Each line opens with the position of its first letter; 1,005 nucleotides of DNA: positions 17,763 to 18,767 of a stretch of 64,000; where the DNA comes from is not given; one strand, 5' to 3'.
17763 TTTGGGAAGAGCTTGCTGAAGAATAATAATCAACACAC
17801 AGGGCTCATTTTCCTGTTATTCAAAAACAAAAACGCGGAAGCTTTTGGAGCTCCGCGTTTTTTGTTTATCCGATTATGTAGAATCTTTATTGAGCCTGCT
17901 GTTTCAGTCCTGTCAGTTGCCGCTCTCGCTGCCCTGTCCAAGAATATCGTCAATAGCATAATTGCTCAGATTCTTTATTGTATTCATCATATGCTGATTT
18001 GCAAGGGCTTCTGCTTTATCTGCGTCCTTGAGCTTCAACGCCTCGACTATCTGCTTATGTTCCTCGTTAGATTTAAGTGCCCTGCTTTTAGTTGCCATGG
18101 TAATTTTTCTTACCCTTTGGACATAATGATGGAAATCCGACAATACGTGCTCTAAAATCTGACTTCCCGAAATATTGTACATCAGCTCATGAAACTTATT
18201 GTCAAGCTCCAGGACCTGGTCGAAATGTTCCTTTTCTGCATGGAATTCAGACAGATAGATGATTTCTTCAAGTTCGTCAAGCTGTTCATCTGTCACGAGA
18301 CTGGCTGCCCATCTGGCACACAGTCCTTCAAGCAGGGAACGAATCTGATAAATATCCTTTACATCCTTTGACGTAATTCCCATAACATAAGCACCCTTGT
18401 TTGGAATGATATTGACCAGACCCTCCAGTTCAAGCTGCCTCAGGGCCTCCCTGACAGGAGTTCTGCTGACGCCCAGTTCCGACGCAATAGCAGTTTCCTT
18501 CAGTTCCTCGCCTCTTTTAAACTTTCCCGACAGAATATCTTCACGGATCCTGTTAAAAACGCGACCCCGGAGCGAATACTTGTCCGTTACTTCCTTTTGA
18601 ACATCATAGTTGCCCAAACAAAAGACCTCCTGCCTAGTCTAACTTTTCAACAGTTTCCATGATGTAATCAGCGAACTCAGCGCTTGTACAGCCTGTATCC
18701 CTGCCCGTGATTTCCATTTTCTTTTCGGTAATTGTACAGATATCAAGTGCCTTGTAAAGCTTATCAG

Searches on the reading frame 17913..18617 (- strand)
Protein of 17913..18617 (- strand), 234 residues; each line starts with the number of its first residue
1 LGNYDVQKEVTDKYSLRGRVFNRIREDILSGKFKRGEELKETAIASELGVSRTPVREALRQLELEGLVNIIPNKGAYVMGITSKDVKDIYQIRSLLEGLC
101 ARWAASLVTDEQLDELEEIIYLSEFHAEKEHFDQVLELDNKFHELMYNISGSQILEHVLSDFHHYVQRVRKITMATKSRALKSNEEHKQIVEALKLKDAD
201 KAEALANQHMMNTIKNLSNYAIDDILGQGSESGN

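Call 5: search_protein_families(library=pfam, proteins=[window:17913-18617:-])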
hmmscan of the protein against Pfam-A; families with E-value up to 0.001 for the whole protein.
window:17913-18617:- (234 aa): 3 families
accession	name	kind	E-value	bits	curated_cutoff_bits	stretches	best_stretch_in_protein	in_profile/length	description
PF07729.17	FCD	-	3.1e-29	102.4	24.3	1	88-210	1-123/125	FCD domain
PF00392.27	GntR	-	1.2e-19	70.1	27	1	18-78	3-64/64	Bacterial regulatory proteins, gntR family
PF01978.25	TrmB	-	6.9e-05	23.1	25.6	1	37-74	21-58/68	Sugar-specific transcriptional regulator TrmB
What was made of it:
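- On Operator of a GntR/FadR-subfamily regulator: PF00392 (1.2e-19) and PF07729 (3.1e-29) in the product of 17913-18617 (call 5).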

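Call 16: find_homologous_proteins(query=window:17913-18617:-, max_evalue=1e-20)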
Query window:17913-18617:- (234 aa): 7489 proteins with E <= 1e-20 among 8000 candidates; the best 120 are listed.
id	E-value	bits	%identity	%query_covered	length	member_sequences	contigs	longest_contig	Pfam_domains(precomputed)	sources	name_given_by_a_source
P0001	2.6e-146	503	100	100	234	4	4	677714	PF07729.18,PF00392.28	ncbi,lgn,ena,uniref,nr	ncbi:GntR family transcriptional regulator [Anaerobium acetethylicum]|uniref:DNA-binding transcripti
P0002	1.3e-119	415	83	97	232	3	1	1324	PF07729.18,PF00392.28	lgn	-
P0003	7.8e-119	413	82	99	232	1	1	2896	PF07729.18,PF00392.28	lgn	-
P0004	2.8e-118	411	82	97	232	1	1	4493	PF07729.18,PF00392.28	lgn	-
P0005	2.7e-116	405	81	97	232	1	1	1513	PF07729.18,PF00392.28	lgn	-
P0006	2.7e-113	395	78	97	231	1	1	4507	PF07729.18,PF00392.28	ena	-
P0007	3.4e-109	381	76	97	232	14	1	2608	PF07729.18,PF00392.28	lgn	-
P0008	2.7e-108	379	74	99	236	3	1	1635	PF07729.18,PF00392.28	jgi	-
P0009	3.8e-108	378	74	97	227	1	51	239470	PF07729.18,PF00392.28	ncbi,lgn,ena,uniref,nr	ncbi:GntR family transcriptional regulator [Diplocloster agilis]|uniref:GntR family transcriptional 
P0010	1.0e-107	377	75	97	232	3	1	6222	PF07729.18,PF00392.28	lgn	-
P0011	5.6e-107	374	74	97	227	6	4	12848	PF07729.18,PF00392.28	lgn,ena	-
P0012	4.1e-106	371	72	99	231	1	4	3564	PF07729.18,PF00392.28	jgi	jgi:DNA-binding GntR family transcriptional regulator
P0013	7.1e-105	367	74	97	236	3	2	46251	PF07729.18,PF00392.28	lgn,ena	-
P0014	1.5e-104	366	73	99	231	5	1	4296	PF07729.18,PF00392.28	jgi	jgi:DNA-binding GntR family transcriptional regulator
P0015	1.9e-104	366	73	97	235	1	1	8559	PF07729.18,PF00392.28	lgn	-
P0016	2.7e-104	365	72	99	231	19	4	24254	PF07729.18,PF00392.28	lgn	-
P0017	4.1e-104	365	73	95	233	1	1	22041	PF07729.18,PF00392.28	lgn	-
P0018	6.4e-104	364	72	97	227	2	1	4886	PF07729.18,PF00392.28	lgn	-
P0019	1.9e-103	363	72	97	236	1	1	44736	PF07729.18,PF00392.28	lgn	-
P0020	7.1e-103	361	71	97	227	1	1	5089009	PF07729.18,PF00392.28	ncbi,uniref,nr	ncbi:GntR family transcriptional regulator [Anaeromicropila herbilytica]|uniref:GntR family transcri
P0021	7.9e-103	361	71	99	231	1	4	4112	PF07729.18,PF00392.28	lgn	-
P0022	1.0e-102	360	74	93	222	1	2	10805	PF07729.18,PF00392.28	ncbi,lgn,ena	-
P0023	1.1e-102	360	72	97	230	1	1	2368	PF07729.18,PF00392.28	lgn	-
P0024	1.5e-102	360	72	97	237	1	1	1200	PF07729.18,PF00392.28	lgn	-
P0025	1.9e-102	359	72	97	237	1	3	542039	PF07729.18,PF00392.28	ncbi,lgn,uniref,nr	ncbi:GntR family transcriptional regulator [Mobilisporobacter senegalensis]|uniref:GntR family trans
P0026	4.6e-102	358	69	97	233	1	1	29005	PF07729.18,PF00392.28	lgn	-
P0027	1.6e-101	356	73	93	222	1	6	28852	PF07729.18,PF00392.28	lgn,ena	-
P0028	2.5e-101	356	70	97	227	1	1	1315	PF07729.18,PF00392.28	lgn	-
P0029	2.9e-101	356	72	93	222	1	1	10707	PF07729.18,PF00392.28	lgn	-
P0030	4.1e-101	355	73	93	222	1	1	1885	PF07729.18,PF00392.28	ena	-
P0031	2.2e-100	353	71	94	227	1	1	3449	PF07729.18,PF00392.28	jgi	jgi:DNA-binding GntR family transcriptional regulator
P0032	2.3e-100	353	73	93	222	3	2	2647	PF07729.18,PF00392.28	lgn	-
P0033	2.5e-100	352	72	97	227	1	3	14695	PF07729.18,PF00392.28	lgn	-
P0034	2.6e-100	352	73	93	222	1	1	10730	PF07729.18,PF00392.28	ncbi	-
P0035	3.2e-100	352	73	93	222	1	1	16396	PF07729.18,PF00392.28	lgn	-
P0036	3.4e-100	352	70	97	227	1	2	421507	PF07729.18,PF00392.28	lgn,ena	-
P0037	4.7e-100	352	69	98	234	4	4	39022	PF07729.18,PF00392.28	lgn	-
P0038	5.0e-100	351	73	93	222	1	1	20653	PF07729.18,PF00392.28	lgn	-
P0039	8.0e-100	351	74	91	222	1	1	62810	PF07729.18,PF00392.28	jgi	jgi:DNA-binding GntR family transcriptional regulator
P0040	9.9e-100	351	72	93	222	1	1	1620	PF07729.18,PF00392.28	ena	-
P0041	1.1e-99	350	69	99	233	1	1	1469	PF07729.18,PF00392.28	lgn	-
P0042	1.9e-99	350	73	93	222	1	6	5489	PF07729.18,PF00392.28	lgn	-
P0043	1.9e-99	350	72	93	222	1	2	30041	PF07729.18,PF00392.28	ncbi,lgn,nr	ncbi:MAG: transcriptional regulator, GntR family [Anaerocolumna sp.]|nr:transcriptional regulator, G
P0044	2.2e-99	349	74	91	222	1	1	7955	PF07729.18,PF00392.28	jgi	jgi:DNA-binding GntR family transcriptional regulator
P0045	2.5e-99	349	72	93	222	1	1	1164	PF07729.18,PF00392.28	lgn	-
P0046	3.0e-99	349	73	91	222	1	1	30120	PF07729.18,PF00392.28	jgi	jgi:DNA-binding GntR family transcriptional regulator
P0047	3.0e-99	349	72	93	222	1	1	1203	PF07729.18,PF00392.28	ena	-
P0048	3.2e-99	349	69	97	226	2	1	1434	PF07729.18,PF00392.28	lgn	-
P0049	3.2e-99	349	72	93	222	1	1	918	PF07729.18,PF00392.28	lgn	-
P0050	4.6e-99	348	68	97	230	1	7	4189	PF07729.18,PF00392.28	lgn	-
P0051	5.1e-99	348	72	93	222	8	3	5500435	PF07729.18,PF00392.28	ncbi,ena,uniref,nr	ncbi:FCD domain-containing protein [Anaerocolumna sedimenticola]|uniref:FCD domain-containing protei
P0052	5.2e-99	348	72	93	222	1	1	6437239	PF07729.18,PF00392.28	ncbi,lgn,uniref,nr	ncbi:GntR family transcriptional regulator [Anaerocolumna sp. MB42-C2]|uniref:GntR family transcript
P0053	5.7e-99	348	72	93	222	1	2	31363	PF07729.18,PF00392.28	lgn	-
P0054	6.0e-99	348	71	93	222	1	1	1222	PF07729.18,PF00392.28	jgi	jgi:DNA-binding GntR family transcriptional regulator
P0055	7.5e-99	348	68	99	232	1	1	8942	PF07729.18,PF00392.28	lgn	-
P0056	1.1e-98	347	72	93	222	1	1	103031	PF07729.18,PF00392.28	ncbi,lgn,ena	-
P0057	1.1e-98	347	69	97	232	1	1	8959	PF07729.18,PF00392.28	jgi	jgi:Transcriptional regulators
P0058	1.1e-98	347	68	97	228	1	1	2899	PF07729.18,PF00392.28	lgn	-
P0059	1.3e-98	347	72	93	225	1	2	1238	PF07729.18,PF00392.28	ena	-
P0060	1.3e-98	347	68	99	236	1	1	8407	PF07729.18,PF00392.28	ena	-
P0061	1.4e-98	347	69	97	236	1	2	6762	PF07729.18,PF00392.28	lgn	-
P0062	1.7e-98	346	72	93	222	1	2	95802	PF07729.18,PF00392.28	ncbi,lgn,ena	-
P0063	1.8e-98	346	69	95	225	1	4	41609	PF07729.18,PF00392.28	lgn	-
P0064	1.9e-98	346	72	93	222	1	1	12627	PF07729.18,PF00392.28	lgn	-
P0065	2.3e-98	346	71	93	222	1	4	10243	PF07729.18,PF00392.28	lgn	-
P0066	2.4e-98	346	72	93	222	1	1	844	PF07729.18,PF00392.28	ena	-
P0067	2.4e-98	346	71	93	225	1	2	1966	PF07729.18,PF00392.28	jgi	-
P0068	3.5e-98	345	70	95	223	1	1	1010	PF07729.18,PF00392.28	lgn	-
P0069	4.4e-98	345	72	93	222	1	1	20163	PF07729.18,PF00392.28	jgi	-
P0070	4.7e-98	345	71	93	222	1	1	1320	PF07729.18,PF00392.28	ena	-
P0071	4.8e-98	345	71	93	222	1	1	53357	PF07729.18,PF00392.28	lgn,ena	-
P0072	5.0e-98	345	68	96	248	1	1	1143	PF07729.18,PF00392.28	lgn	-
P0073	5.7e-98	345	68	97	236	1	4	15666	PF07729.18,PF00392.28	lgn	-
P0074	6.6e-98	345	70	95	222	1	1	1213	PF07729.18,PF00392.28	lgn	-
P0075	6.8e-98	344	71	93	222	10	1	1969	PF07729.18,PF00392.28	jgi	jgi:DNA-binding GntR family transcriptional regulator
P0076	7.0e-98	344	71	93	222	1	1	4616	PF07729.18,PF00392.28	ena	-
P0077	7.8e-98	344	73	92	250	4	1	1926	PF07729.18,PF00392.28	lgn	-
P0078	1.0e-97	344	70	95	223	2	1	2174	PF07729.18,PF00392.28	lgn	-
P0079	1.1e-97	344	69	95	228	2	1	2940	PF07729.18,PF00392.28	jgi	jgi:DNA-binding GntR family transcriptional regulator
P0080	1.2e-97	344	70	95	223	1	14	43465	PF07729.18,PF00392.28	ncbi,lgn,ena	-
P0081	1.4e-97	343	69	95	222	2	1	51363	PF07729.18,PF00392.28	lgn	-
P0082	1.5e-97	343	71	93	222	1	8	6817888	PF07729.18,PF00392.28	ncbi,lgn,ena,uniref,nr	ncbi:GntR family transcriptional regulator [Anaerocolumna sp. AGMB13025]|uniref:GntR family transcri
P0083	2.1e-97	343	69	96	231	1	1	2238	PF07729.18,PF00392.28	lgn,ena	-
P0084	2.2e-97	343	71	93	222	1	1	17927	PF07729.18,PF00392.28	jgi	jgi:DNA-binding GntR family transcriptional regulator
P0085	2.2e-97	343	71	93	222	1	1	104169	PF07729.18,PF00392.28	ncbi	-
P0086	2.8e-97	343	70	95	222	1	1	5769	PF07729.18,PF00392.28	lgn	-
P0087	3.4e-97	342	68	95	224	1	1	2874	PF07729.18,PF00392.28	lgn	-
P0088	3.4e-97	342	71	93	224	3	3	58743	PF07729.18,PF00392.28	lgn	-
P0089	3.5e-97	342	68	95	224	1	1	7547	PF07729.18,PF00392.28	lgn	-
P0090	3.8e-97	342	70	93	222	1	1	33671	PF07729.18,PF00392.28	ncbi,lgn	ncbi:MAG: GntR family transcriptional regulator [Anaerocolumna sp.]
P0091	4.1e-97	342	69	94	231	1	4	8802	PF07729.18,PF00392.28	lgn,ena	-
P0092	4.5e-97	342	71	93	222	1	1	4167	PF07729.18,PF00392.28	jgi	jgi:DNA-binding GntR family transcriptional regulator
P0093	4.5e-97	342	70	93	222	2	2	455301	PF07729.18,PF00392.28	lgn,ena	-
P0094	4.5e-97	342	69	95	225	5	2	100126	PF07729.18,PF00392.28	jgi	jgi:DNA-binding GntR family transcriptional regulator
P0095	4.9e-97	342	70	95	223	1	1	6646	PF01978.26,PF07729.18,PF00392.28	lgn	-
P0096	5.1e-97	342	71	93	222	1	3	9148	PF07729.18,PF00392.28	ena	-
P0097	5.7e-97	341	68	97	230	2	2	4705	PF01978.26,PF07729.18,PF00392.28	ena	-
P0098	5.8e-97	341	74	91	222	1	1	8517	PF07729.18,PF00392.28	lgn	-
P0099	6.1e-97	341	69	97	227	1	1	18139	PF07729.18,PF00392.28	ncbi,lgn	-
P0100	6.8e-97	341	70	94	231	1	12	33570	PF07729.18,PF00392.28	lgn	-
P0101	7.7e-97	341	72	94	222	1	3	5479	PF07729.18,PF00392.28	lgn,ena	-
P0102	7.8e-97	341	69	94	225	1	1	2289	PF07729.18,PF00392.28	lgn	-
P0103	8.8e-97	341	72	92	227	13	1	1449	PF07729.18,PF00392.28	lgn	-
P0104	8.9e-97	341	69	97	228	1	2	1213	PF07729.18,PF00392.28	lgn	-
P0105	9.9e-97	341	67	99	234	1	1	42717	PF07729.18,PF00392.28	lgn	-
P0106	1.0e-96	341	71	93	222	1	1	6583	PF07729.18,PF00392.28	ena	-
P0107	1.1e-96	341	72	93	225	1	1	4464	PF07729.18,PF00392.28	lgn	-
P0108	1.1e-96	341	70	95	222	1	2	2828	PF07729.18,PF00392.28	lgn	-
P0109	1.2e-96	340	70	95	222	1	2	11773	PF07729.18,PF00392.28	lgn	-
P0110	1.4e-96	340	72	93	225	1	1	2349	PF07729.18,PF00392.28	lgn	-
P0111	1.5e-96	340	70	93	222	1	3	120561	PF07729.18,PF00392.28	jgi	jgi:DNA-binding GntR family transcriptional regulator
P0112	1.6e-96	340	70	94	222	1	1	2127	PF07729.18,PF00392.28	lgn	-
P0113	1.6e-96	340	71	91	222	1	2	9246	PF07729.18,PF00392.28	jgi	jgi:DNA-binding GntR family transcriptional regulator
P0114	2.2e-96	340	69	93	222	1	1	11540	PF07729.18,PF00392.28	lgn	-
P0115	2.4e-96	339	69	93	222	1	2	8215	PF07729.18,PF00392.28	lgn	-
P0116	2.8e-96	339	69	94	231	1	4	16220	PF07729.18,PF00392.28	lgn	-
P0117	3.0e-96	339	70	93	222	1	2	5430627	PF07729.18,PF00392.28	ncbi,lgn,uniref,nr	ncbi:GntR family transcriptional regulator [Anaerocolumna cellulosilytica]|uniref:GntR family transc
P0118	3.0e-96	339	69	94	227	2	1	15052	PF07729.18,PF00392.28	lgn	-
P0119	3.1e-96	339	70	91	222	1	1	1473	PF07729.18,PF00392.28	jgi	jgi:DNA-binding GntR family transcriptional regulator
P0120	3.2e-96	339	70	95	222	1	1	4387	PF07729.18,PF00392.28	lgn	-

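Call 18: find_related_loci(query=A1, collection=genome_contigs, flank=7000)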
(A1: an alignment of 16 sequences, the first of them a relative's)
Query A1 (234 aa) in genome_contigs; peptide patterns used: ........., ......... (x = any residue, [..] = any of these).
600 stretches matched a pattern (row limit reached: there are more); 598 encode a relative of the query (tblastn E <= 1e-3); the best 80 are kept; 80 distinct loci.
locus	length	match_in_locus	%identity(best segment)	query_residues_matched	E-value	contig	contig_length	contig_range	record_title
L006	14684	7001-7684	72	4-231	3e-112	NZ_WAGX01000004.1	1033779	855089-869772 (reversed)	Candidatus Galacturonibacter soehngenii isolate galUA 1601400004, whole genome shotgun sequence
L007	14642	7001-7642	73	5-218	2e-106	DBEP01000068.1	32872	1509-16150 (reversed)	MAG TPA_asm: Lachnoclostridium sp. UBA903 UBA903_contig_6662, whole genome shotgun sequence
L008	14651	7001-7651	68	1-217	2e-100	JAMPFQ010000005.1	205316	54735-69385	MAG: Lachnospiraceae bacterium isolate NALB_7861_4 Scaffold_#5__SCF_005__205316_bp, whole genome shotgun sequence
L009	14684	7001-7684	65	1-228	1e-99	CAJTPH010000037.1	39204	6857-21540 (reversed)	MAG TPA_asm: uncultured Acetatifactor sp. isolate MGBC107221 genome assembly, contig: MGBC107221.37, whole genome shotgu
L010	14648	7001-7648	67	2-217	2e-98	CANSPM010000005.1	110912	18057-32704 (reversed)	MAG TPA_asm: uncultured Lachnospiraceae bacterium isolate SRR15730548_bin.31_metawrap_v1.3_MAG genome assembly, contig:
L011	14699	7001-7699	64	1-233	5e-98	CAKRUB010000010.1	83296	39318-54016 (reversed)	MAG: uncultured Acetatifactor sp. isolate REFINED_METABAT215_TOP10_CONTIGS_1500_ASSEMBLY_K77_MERGED__Hadza_MoBio_hadza-E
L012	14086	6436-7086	65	1-217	8e-96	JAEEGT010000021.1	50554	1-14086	MAG: Lachnospiraceae bacterium isolate Tb.RUG.105 k141_1041349_flag=0_multi=34.6088_len=50554, whole genome shotgun sequ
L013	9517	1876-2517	65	5-218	4e-95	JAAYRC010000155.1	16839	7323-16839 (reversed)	MAG: Clostridiales bacterium isolate AS23ysBPME_152 108945_AS23, whole genome shotgun sequence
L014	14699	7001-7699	62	1-234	2e-95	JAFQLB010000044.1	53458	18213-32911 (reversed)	MAG: Lachnospiraceae bacterium isolate RGIG1917 Goat_Cecum.Co__c947353, whole genome shotgun sequence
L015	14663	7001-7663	64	1-222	2e-94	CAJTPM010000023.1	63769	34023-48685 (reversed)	MAG TPA_asm: uncultured Lachnospiraceae bacterium isolate MGBC108016 genome assembly, contig: MGBC108016.23, whole genom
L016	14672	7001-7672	63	1-225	5e-94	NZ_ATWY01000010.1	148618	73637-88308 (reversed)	Butyrivibrio sp. NC2007 G632DRAFT_scaffold00010.10_C, whole genome shotgun sequence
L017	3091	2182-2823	64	5-218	7e-95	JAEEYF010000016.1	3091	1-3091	MAG: Lachnospiraceae bacterium isolate Tb.RUG.54 k141_1588390_flag=0_multi=280.1773_len=3091, whole genome shotgun seque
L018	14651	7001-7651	62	10-226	1e-92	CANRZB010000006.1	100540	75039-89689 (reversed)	MAG TPA_asm: uncultured Clostridium sp. isolate SRR15730538_bin.71_metawrap_v1.3_MAG genome assembly, contig: NODE.338_l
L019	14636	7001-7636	63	9-220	8e-92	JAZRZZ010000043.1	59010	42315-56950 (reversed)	MAG: Lachnospiraceae bacterium isolate T1900044943_TS20190409.MAGScoT_cleanbin_000010 SGB_3470_k141_3059829, whole genom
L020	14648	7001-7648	65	1-217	1e-91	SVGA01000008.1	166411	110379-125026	MAG: Butyrivibrio sp. isolate SIG346 NODE_197_length_166411_cov_26.791558, whole genome shotgun sequence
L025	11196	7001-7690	63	1-230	4e-88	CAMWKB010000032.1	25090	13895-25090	MAG TPA_asm: uncultured Lachnospiraceae bacterium isolate SRR14411261_bin.5_metawrap_v1.3_MAG genome assembly, contig: N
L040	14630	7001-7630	59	1-217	2e-74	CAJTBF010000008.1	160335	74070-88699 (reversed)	Lachnospiraceae bacterium isolate 4.RL94.Fmh genome assembly, contig: MGBC000003.8, whole genome shotgun sequence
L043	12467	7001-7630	51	15-224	1e-69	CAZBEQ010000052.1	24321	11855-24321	MAG TPA_asm: uncultured Oscillospiraceae bacterium isolate SRP192927_co3_788 genome assembly, contig: NODE_4148_length_2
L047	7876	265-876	48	15-218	3e-63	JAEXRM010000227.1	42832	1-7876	MAG: Bacillota bacterium isolate OH_HBrB_260 k127_301574, whole genome shotgun sequence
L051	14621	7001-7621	48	7-213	2e-60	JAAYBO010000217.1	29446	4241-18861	MAG: Clostridiaceae bacterium isolate AS06rmzACSIP_332 326576_AS06, whole genome shotgun sequence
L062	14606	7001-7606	43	15-217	3e-48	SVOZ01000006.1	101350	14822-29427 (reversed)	MAG: Oscillospiraceae bacterium isolate SIG578 NODE_1147_length_101350_cov_3.954931, whole genome shotgun sequence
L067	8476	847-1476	60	8-217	3e-78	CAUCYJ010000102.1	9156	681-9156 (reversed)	MAG TPA_asm: uncultured Lachnospiraceae bacterium isolate ERR9607186_bin.7_MetaWRAP_v1.3_MAG genome assembly, contig: ER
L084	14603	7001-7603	35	13-213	4e-40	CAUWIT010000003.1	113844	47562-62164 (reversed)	MAG: uncultured Clostridia bacterium isolate SRS17165191__bin12 genome assembly, contig: SRS17165191_NODE_25_length_1138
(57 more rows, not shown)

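Call 29: search_solved_structures(query=window:17913-18617:-, max_evalue=0.00001)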
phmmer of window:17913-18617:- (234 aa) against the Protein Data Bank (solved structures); distinct sequences matched with E-value up to 0.00001: 16.
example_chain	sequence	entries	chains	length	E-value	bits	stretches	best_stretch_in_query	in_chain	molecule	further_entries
7u5q_A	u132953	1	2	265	8.2e-24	87.7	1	19-214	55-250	Transcriptional regulator, GntR family protein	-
7xp0_A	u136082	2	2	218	4e-23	85.4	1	16-218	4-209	Probable transcriptional regulator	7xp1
3sxy_A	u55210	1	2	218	3.3e-22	82.4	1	16-220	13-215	Transcriptional regulator, GntR family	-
3fms_A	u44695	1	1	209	1.5e-21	80.2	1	16-220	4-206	Transcriptional regulator, GntR family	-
6z74_A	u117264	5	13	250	6e-21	78.3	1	15-218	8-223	Transcriptional regulator, GntR family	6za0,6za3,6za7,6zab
3c7j_A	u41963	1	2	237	2.2e-18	69.9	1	18-220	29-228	Transcriptional regulator, GntR family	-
4p9f_A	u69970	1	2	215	1.3e-11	47.8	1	15-202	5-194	HTH-type transcriptional regulator mcbR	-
3ihu_A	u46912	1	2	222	1.4e-10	44.5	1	19-213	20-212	Transcriptional regulator, GntR family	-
7c7e_A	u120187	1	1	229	2.5e-10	43.6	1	89-212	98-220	Putative DNA-binding transcriptional regulator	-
6az6_A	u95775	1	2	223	2.6e-10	43.6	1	22-213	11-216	GntR family transcriptional regulator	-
9isw_A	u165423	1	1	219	1.6e-09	41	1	15-103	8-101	Transcriptional regulator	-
2di3_A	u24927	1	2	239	3.9e-09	39.7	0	20-75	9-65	Bacterial regulatory proteins, GntR family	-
2hs5_A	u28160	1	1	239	7.4e-09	38.8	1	12-160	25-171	putative transcriptional regulator GntR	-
9jpj_C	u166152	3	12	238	3.3e-07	33.4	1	15-216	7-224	Pyruvate dehydrogenase complex repressor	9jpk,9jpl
6ep3_A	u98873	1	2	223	5.5e-07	32.7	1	16-142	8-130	Lmo0651 protein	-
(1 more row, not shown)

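Call 34: search_protein_families(library=pfam, proteins=[L043:4910-6838:+, L062:7631-9565:+, L018:7667-9145:+, L018:9155-10375:+, L025:7724-8929:+, L047:1009-2379:+, L051:7726-9096:+, L067:1531-2739:+, L084:3931-5853:+, L040:7694-8890:+], max_evalue=1e-10)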
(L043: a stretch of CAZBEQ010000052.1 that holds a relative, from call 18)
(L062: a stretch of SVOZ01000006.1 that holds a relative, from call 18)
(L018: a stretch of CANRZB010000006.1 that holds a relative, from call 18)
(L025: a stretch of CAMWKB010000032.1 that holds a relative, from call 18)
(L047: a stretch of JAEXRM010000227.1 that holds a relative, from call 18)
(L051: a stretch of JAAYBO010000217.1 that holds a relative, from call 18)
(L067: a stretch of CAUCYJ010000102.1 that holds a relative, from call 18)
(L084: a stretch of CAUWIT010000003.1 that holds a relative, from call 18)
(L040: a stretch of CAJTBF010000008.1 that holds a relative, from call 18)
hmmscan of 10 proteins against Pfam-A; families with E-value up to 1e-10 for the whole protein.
L043:4910-6838:+ (642 aa): 2 families
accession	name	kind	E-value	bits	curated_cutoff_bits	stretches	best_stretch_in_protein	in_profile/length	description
PF00330.25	Aconitase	-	1.3e-109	367.7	28.7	2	7-282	1-304/463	Aconitase family (aconitate hydratase)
PF00694.25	Aconitase_C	-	6.5e-22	78.7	22.8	1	520-575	74-130/131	Aconitase C-terminal domain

L062:7631-9565:+ (644 aa): 2 families
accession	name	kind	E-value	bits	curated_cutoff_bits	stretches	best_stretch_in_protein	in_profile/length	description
PF00330.25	Aconitase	-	3.3e-106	356.5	28.7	2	7-283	1-305/463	Aconitase family (aconitate hydratase)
PF00694.25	Aconitase_C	-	5.4e-22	79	22.8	1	521-577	74-130/131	Aconitase C-terminal domain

L018:7667-9145:+ (492 aa): 1 family
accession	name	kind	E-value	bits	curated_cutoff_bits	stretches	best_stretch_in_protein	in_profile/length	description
PF02397.22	Bac_transf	-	1.3e-63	214.2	27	1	272-452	1-178/179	Bacterial sugar transferase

L018:9155-10375:+ (406 aa): 5 families
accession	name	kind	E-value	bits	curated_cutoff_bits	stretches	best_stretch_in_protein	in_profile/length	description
PF00534.26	Glycos_transf_1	-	9.1e-34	116.9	26.4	1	213-355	12-159/172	Glycosyl transferases group 1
PF13692.12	Glyco_trans_1_4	-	1.1e-33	116.9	27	1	217-353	2-141/142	Glycosyl transferases group 1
PF13579.12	Glyco_trans_4_4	-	5.5e-14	53.2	29.7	1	22-157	11-136/158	Glycosyl transferase 4-like domain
PF13439.12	Glyco_transf_4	-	1.2e-12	48.6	28.5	1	25-166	15-152/170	Glycosyltransferase Family 4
PF13477.12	Glyco_trans_4_2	-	2e-12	47.9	23.4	1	18-154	13-137/139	Glycosyl transferase 4-like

L025:7724-8929:+ (401 aa): 1 family
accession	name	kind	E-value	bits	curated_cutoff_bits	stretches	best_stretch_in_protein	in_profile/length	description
PF00180.25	Iso_dh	-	4.6e-54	184.4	27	1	8-394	4-348/348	Isocitrate/isopropylmalate dehydrogenase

L047:1009-2379:+ (456 aa): 1 family
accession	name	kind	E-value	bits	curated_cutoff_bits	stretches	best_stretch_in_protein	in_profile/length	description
PF00285.26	Citrate_synt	-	5e-115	384.8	27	1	47-439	3-357/357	Citrate synthase, C-terminal domain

L051:7726-9096:+ (456 aa): 1 family
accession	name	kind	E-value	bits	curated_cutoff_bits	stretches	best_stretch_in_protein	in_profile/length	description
PF00285.26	Citrate_synt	-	1.3e-116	390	27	1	47-439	3-357/357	Citrate synthase, C-terminal domain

L067:1531-2739:+ (402 aa): 1 family
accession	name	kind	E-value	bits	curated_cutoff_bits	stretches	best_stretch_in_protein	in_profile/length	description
PF00180.25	Iso_dh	-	8.1e-55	186.9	27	1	8-383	4-337/348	Isocitrate/isopropylmalate dehydrogenase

L084:3931-5853:+ (640 aa): 2 families
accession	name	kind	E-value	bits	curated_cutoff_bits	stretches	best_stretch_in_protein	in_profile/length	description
PF00330.25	Aconitase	-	1e-113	381.2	28.7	1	8-407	2-463/463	Aconitase family (aconitate hydratase)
PF00694.25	Aconitase_C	-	1.7e-24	87.1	22.8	1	517-576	70-130/131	Aconitase C-terminal domain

L040:7694-8890:+ (398 aa): 1 family
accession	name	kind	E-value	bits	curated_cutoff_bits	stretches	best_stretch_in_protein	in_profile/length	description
PF00180.25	Iso_dh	-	5.3e-55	187.5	27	1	6-390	2-344/348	Isocitrate/isopropylmalate dehydrogenase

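Call 42: find_encoding_contigs(protein=P0004, flank=4500, max_places=2)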
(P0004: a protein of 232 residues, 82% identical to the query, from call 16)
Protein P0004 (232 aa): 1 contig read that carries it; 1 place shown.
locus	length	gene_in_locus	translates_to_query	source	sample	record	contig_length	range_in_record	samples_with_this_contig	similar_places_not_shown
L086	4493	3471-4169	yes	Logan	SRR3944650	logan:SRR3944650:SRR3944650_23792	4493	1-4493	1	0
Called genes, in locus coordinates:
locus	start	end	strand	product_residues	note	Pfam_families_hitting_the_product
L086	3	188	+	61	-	?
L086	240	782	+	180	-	PF13328:HD_4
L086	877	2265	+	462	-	PF00682:HMGL-like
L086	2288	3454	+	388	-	PF00180:Iso_dh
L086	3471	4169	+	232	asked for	PF00392:GntR, PF07729:FCD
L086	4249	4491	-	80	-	?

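Call 43: find_encoding_contigs(protein=P0006, flank=4500, max_places=2)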
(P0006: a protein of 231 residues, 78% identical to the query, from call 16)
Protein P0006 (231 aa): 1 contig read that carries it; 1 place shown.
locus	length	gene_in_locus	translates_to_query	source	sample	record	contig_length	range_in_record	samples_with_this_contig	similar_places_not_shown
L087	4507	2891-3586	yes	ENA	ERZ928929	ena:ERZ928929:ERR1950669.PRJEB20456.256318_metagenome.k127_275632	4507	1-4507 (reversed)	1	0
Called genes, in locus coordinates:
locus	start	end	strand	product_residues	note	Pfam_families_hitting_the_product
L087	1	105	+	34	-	?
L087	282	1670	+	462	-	PF00682:HMGL-like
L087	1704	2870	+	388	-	PF00180:Iso_dh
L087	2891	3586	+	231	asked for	PF00392:GntR, PF07729:FCD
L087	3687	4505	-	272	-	?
